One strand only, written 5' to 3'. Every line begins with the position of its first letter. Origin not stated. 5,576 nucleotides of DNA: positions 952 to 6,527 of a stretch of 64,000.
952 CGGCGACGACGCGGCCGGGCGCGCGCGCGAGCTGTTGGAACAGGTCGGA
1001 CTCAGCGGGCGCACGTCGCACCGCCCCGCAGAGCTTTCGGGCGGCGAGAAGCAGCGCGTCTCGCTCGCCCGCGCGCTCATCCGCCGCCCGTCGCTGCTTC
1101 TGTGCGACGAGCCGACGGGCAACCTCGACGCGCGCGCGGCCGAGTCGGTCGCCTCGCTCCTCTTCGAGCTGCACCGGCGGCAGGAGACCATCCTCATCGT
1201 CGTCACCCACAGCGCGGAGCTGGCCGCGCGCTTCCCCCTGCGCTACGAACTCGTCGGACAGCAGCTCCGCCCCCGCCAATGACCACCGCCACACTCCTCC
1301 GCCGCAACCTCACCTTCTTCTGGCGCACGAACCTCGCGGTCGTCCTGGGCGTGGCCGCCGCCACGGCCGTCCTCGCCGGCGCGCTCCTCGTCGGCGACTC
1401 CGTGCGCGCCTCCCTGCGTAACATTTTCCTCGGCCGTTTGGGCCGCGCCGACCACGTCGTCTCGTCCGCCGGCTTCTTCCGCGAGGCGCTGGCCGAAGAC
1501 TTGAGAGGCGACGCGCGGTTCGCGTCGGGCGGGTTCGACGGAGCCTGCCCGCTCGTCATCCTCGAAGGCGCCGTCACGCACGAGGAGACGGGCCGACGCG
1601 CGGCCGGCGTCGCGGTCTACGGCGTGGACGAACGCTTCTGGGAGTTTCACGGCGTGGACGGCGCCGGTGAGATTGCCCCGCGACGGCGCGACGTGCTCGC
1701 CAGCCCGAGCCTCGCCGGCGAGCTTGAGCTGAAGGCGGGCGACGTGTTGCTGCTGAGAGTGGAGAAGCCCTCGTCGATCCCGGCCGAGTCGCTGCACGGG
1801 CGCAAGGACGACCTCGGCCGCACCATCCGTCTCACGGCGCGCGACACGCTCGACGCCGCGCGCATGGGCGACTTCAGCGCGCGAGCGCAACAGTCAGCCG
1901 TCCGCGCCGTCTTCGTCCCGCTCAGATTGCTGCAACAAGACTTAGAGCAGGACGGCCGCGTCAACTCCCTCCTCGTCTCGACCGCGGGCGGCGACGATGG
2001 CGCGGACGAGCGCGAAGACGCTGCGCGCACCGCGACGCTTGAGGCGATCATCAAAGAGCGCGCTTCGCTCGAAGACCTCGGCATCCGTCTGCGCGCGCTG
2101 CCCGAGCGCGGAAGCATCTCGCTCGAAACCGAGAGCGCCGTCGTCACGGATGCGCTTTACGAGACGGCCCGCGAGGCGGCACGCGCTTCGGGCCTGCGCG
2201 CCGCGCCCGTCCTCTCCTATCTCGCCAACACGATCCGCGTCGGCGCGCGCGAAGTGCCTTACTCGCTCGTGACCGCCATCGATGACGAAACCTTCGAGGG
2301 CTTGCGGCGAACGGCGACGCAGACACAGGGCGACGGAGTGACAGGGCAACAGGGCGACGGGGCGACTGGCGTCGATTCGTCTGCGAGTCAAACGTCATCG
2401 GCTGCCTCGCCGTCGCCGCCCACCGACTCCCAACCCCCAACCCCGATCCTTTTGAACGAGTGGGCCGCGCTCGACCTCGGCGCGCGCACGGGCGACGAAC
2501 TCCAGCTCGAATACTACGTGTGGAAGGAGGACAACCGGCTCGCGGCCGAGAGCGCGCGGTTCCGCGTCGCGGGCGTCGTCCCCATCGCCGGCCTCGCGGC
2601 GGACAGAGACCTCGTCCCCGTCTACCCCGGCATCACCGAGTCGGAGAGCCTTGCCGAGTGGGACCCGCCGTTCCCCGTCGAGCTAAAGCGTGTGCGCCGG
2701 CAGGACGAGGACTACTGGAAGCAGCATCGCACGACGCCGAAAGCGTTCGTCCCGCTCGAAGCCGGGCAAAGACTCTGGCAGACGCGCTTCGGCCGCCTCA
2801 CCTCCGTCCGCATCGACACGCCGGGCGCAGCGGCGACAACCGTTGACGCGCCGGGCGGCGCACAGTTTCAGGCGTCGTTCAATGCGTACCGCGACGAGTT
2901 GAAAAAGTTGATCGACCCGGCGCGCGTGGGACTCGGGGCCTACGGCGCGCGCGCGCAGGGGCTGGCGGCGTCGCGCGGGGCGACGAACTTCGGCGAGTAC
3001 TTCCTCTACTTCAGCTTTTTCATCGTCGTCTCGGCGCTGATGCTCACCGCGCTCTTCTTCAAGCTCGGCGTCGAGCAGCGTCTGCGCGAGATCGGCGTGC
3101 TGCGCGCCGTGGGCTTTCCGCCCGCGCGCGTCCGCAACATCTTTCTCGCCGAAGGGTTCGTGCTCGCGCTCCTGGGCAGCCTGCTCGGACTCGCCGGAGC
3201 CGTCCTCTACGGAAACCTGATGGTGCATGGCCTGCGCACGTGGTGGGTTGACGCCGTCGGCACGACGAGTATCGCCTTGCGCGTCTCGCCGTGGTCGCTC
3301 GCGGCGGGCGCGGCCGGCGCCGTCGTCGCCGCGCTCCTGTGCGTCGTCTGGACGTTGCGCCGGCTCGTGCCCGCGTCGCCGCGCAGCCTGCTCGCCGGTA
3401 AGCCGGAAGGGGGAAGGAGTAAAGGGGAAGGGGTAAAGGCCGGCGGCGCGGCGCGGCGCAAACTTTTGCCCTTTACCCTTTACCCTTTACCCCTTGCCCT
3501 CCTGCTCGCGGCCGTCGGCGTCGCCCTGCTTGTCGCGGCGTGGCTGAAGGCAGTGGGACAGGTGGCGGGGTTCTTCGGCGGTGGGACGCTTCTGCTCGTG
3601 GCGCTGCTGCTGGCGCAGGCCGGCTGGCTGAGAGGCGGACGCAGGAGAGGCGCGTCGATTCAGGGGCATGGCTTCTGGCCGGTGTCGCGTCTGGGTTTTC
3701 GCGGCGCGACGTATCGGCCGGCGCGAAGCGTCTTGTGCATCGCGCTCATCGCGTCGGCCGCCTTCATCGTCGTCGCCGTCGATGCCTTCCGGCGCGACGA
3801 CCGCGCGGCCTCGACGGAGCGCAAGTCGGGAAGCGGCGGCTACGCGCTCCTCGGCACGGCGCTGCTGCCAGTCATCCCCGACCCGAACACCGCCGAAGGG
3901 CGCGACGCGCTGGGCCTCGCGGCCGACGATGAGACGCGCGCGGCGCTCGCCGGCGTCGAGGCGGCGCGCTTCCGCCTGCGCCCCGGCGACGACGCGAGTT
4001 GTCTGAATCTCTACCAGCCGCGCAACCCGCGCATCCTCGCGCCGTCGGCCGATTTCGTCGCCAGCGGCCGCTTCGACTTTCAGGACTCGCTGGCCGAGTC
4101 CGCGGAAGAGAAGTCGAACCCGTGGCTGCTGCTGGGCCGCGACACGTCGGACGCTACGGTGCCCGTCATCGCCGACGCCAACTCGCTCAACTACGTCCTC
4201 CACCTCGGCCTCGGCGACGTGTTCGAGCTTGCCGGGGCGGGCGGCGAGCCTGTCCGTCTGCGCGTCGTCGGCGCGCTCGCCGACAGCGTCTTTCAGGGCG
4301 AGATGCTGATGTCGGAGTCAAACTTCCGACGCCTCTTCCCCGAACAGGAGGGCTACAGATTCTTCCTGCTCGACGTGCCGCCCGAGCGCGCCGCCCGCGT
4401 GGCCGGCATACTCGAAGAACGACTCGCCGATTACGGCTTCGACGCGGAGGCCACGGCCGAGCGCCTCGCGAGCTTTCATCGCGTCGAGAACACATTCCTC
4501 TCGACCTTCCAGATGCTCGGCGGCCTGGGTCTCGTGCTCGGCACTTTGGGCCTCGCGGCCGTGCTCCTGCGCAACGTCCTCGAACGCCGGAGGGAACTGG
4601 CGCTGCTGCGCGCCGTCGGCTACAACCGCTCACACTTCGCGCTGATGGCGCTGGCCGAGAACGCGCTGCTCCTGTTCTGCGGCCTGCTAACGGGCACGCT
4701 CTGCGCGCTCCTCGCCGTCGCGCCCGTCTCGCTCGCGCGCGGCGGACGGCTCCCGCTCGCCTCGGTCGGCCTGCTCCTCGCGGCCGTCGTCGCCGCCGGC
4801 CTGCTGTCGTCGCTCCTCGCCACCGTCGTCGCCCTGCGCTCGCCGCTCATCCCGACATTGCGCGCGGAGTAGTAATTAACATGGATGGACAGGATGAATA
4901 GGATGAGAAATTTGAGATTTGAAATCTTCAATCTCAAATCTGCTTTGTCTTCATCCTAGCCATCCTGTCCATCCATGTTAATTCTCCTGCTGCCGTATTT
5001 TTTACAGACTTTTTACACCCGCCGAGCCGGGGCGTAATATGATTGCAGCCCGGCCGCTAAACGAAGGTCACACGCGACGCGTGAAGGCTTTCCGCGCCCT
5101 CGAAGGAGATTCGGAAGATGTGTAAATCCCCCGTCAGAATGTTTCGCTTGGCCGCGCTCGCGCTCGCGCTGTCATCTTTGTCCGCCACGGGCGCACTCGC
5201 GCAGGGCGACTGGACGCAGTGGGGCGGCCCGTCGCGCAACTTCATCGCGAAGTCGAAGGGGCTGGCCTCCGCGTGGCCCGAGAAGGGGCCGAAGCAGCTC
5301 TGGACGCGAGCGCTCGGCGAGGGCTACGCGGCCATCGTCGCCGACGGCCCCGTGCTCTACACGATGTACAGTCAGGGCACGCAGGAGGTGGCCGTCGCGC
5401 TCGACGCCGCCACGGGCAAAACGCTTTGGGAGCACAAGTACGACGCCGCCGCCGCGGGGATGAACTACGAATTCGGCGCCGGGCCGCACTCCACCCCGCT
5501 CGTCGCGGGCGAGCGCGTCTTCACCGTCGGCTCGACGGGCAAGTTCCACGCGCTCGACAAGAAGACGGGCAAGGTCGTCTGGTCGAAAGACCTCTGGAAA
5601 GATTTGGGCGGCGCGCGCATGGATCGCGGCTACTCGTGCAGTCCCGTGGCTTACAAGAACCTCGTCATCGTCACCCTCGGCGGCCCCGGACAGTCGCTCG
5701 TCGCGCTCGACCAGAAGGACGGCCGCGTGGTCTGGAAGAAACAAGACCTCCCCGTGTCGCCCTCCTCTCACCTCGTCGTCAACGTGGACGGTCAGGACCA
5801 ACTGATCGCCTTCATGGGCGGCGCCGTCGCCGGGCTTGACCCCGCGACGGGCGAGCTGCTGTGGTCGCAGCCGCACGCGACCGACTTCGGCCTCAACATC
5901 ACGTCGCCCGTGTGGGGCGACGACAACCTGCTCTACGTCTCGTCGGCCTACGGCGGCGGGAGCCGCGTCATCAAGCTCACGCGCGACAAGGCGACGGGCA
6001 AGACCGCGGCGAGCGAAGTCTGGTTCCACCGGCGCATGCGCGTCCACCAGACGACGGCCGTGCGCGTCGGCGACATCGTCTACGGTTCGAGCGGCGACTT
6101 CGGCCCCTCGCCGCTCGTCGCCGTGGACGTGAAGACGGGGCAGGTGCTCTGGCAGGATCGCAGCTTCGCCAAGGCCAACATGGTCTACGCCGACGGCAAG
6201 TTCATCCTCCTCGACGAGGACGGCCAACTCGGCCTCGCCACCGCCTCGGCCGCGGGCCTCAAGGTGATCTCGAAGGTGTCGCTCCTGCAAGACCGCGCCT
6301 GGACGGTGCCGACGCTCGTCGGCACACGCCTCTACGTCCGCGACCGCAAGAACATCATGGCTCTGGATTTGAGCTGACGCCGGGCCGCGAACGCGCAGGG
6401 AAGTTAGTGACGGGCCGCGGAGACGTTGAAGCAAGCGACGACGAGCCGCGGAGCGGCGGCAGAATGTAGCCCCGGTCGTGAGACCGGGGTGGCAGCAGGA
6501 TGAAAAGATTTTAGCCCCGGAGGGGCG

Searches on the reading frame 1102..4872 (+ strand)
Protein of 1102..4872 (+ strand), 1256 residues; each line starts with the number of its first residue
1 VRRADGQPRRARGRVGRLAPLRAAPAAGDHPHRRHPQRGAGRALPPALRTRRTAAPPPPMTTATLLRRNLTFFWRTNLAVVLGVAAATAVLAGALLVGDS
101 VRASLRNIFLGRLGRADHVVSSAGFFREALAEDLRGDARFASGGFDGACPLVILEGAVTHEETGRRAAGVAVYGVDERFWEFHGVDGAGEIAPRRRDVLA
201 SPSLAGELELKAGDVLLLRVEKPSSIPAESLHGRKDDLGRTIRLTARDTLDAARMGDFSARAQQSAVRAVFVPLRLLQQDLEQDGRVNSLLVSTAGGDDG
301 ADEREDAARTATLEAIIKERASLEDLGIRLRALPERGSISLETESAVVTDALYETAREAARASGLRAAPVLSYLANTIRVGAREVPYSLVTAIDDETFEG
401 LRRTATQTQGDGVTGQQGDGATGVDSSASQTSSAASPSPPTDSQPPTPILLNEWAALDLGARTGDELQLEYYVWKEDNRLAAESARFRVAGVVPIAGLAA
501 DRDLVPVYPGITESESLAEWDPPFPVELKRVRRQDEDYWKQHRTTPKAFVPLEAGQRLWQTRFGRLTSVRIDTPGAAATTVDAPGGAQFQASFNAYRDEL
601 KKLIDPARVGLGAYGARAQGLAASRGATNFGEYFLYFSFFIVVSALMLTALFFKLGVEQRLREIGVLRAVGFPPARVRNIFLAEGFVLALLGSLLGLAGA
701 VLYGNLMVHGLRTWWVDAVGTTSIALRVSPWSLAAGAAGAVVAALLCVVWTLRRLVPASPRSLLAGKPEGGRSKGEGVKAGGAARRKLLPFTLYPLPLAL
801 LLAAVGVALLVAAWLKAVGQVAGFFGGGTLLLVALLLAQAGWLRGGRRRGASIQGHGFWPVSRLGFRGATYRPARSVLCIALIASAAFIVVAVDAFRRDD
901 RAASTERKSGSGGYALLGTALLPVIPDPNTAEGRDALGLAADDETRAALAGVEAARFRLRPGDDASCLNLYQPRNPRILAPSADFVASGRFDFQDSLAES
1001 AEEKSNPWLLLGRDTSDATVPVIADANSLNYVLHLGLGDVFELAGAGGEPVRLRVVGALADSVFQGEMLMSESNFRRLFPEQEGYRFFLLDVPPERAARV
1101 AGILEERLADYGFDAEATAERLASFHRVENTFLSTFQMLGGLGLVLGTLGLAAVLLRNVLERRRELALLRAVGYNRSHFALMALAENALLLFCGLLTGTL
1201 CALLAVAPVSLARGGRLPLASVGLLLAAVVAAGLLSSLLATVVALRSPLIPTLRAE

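Call 30: search_protein_families(library=pfam, proteins=[window:1102-4872:+])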
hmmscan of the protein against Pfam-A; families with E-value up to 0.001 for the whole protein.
window:1102-4872:+ (1256 aa): 2 families
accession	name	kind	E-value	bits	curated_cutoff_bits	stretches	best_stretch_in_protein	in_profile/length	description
PF02687.27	FtsX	-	1.5e-25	90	25.5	2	637-756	3-116/120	FtsX-like permease C-terminal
PF12704.14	MacB_PCD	-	9.6e-10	39.5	27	1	80-301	4-198/207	MacB-like periplasmic core domain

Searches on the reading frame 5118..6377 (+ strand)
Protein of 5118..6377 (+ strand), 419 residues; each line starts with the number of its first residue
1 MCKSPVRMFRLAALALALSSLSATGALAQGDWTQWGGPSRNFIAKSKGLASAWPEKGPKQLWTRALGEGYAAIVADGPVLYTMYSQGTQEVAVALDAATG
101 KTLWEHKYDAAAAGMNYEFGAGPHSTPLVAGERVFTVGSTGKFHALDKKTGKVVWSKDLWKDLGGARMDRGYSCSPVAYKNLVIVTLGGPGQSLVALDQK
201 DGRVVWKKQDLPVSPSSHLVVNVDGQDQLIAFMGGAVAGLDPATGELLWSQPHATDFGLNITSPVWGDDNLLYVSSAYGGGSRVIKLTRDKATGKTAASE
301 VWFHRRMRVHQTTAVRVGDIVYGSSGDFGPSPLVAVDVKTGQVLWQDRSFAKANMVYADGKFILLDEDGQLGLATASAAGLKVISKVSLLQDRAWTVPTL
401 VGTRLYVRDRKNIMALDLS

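Call 18: search_protein_families(library=pfam, proteins=[window:5118-6377:+])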
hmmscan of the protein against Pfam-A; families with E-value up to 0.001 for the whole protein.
window:5118-6377:+ (419 aa): 5 families
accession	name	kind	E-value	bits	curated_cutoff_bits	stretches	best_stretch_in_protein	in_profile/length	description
PF13360.13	PQQ_2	-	8.6e-36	124.2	27.6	1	90-346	4-232/233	Outer membrane protein assembly factor BamB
PF01011.28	PQQ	-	1.5e-13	50.8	26.7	0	124-179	50-103/595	Glucose/ethanol/alcohol dehydrogenase, beta-propeller domain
PF13570.13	Beta-prop_ACSF4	-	1.8e-12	47.8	133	1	92-346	31-250/329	Beta-alanine-activating enzyme, beta-propeller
PF23727.1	Beta-prop_FAM234A_B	-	1e-08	34.6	26.4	0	92-157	54-116/467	FAM234A/B beta-propeller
PF25293.1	Beta-prop_EMC1_N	-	3.9e-05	23.9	34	0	144-289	44-184/219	EMC1 N-terminal beta-propeller domain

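Call 19: find_encoding_contigs(protein=window:5118-6377:+, flank=10000, max_places=6)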
Protein window:5118-6377:+ (419 aa): no gene with exactly this product is on record in the collection.
